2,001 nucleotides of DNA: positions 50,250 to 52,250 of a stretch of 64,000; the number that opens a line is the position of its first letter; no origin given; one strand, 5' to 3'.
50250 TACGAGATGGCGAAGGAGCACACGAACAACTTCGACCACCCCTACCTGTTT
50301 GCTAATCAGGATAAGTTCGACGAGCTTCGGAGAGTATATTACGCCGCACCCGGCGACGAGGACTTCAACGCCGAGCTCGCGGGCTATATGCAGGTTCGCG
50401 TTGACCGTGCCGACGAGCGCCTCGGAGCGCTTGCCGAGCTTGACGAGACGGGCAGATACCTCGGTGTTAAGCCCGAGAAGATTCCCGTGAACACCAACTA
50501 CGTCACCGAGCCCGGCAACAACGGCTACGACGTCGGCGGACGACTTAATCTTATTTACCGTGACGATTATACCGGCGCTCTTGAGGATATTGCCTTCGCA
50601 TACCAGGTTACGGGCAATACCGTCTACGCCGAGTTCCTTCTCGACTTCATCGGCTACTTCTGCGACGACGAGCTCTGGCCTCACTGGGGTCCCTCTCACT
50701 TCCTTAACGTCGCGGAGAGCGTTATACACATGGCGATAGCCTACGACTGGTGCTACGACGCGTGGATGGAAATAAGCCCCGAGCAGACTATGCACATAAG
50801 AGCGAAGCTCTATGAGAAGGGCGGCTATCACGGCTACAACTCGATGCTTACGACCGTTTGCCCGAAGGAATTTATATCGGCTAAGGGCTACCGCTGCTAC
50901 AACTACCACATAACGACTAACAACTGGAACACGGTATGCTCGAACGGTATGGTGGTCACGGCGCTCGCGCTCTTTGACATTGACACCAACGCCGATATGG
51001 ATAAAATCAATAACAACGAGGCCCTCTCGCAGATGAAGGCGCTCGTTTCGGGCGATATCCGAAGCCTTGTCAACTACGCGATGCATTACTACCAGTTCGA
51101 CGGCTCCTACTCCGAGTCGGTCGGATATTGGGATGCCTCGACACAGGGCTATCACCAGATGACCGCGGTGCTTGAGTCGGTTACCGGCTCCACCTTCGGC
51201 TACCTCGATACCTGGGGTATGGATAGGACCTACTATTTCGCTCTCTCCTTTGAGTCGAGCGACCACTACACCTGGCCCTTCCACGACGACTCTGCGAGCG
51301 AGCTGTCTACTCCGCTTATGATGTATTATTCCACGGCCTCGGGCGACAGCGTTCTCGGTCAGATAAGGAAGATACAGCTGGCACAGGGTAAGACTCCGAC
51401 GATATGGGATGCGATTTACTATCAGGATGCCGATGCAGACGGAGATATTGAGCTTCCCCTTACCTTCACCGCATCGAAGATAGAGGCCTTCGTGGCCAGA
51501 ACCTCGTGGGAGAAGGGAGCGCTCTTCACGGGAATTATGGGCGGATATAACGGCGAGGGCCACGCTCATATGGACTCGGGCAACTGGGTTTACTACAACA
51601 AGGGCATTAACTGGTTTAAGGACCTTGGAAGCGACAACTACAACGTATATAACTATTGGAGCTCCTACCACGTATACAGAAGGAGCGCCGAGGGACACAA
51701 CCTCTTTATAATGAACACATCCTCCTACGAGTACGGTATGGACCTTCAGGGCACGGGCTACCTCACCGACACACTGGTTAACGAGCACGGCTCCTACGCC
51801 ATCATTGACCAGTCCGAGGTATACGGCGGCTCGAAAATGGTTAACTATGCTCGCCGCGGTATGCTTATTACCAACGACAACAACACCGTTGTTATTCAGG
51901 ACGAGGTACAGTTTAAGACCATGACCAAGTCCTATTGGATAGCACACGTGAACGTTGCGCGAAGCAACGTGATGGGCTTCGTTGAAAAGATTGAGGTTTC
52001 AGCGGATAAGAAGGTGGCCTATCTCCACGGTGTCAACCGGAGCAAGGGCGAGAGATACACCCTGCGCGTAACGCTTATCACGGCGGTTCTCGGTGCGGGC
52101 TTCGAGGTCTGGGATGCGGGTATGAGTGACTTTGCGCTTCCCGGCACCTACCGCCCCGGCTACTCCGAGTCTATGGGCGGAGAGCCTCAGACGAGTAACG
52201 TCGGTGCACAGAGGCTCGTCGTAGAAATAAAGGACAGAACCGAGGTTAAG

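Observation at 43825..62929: AraC-linked 18-kb locus of Sec-secreted giants (helical/LamG protein, heparinase II/III-like protein, P4-P6) plus a 36-aa peptide: candidate undescribed extracellular system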

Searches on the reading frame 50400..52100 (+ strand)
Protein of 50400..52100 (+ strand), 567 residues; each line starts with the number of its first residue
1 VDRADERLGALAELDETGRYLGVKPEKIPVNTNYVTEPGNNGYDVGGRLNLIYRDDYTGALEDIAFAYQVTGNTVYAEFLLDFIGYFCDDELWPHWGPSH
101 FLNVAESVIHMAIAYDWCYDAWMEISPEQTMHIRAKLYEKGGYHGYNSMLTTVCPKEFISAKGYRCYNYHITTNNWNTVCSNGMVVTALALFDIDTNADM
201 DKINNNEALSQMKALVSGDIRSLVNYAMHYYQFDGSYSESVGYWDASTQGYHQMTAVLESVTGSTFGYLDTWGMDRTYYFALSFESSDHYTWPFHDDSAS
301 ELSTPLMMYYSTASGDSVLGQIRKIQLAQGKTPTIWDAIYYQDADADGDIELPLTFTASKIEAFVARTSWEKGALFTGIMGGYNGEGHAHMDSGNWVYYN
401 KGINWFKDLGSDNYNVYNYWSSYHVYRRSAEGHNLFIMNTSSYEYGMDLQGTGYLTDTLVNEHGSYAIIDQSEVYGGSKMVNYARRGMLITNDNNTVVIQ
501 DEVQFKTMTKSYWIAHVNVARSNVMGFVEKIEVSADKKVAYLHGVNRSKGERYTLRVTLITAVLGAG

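Call 84: search_solved_structures(query=window:50400-52100:+, max_evalue=0.001, show_alignments=2)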
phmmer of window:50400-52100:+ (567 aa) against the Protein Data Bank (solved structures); distinct sequences matched with E-value up to 0.001: 7.
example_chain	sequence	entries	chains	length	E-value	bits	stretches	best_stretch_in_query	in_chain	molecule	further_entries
8khw_A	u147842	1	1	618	3.5e-28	101.6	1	45-505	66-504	DUF4962 domain-containing protein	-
8khv_A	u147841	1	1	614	5.1e-23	84.6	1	93-512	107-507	Heparinase II/III-like protein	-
9o3q_A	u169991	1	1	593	2.5e-19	72.4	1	55-516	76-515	PL35 chondroitinase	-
8r75_A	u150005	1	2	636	1.5e-05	27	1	217-484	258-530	Heparinase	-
8r6z_B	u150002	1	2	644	1.5e-05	26.9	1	217-484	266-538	Heparinase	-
8r70_A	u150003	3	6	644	0.00015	23.6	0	371-485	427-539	Heparinase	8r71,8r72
8r73_A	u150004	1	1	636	0.00036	22.4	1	221-455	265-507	Heparinase II/III-like protein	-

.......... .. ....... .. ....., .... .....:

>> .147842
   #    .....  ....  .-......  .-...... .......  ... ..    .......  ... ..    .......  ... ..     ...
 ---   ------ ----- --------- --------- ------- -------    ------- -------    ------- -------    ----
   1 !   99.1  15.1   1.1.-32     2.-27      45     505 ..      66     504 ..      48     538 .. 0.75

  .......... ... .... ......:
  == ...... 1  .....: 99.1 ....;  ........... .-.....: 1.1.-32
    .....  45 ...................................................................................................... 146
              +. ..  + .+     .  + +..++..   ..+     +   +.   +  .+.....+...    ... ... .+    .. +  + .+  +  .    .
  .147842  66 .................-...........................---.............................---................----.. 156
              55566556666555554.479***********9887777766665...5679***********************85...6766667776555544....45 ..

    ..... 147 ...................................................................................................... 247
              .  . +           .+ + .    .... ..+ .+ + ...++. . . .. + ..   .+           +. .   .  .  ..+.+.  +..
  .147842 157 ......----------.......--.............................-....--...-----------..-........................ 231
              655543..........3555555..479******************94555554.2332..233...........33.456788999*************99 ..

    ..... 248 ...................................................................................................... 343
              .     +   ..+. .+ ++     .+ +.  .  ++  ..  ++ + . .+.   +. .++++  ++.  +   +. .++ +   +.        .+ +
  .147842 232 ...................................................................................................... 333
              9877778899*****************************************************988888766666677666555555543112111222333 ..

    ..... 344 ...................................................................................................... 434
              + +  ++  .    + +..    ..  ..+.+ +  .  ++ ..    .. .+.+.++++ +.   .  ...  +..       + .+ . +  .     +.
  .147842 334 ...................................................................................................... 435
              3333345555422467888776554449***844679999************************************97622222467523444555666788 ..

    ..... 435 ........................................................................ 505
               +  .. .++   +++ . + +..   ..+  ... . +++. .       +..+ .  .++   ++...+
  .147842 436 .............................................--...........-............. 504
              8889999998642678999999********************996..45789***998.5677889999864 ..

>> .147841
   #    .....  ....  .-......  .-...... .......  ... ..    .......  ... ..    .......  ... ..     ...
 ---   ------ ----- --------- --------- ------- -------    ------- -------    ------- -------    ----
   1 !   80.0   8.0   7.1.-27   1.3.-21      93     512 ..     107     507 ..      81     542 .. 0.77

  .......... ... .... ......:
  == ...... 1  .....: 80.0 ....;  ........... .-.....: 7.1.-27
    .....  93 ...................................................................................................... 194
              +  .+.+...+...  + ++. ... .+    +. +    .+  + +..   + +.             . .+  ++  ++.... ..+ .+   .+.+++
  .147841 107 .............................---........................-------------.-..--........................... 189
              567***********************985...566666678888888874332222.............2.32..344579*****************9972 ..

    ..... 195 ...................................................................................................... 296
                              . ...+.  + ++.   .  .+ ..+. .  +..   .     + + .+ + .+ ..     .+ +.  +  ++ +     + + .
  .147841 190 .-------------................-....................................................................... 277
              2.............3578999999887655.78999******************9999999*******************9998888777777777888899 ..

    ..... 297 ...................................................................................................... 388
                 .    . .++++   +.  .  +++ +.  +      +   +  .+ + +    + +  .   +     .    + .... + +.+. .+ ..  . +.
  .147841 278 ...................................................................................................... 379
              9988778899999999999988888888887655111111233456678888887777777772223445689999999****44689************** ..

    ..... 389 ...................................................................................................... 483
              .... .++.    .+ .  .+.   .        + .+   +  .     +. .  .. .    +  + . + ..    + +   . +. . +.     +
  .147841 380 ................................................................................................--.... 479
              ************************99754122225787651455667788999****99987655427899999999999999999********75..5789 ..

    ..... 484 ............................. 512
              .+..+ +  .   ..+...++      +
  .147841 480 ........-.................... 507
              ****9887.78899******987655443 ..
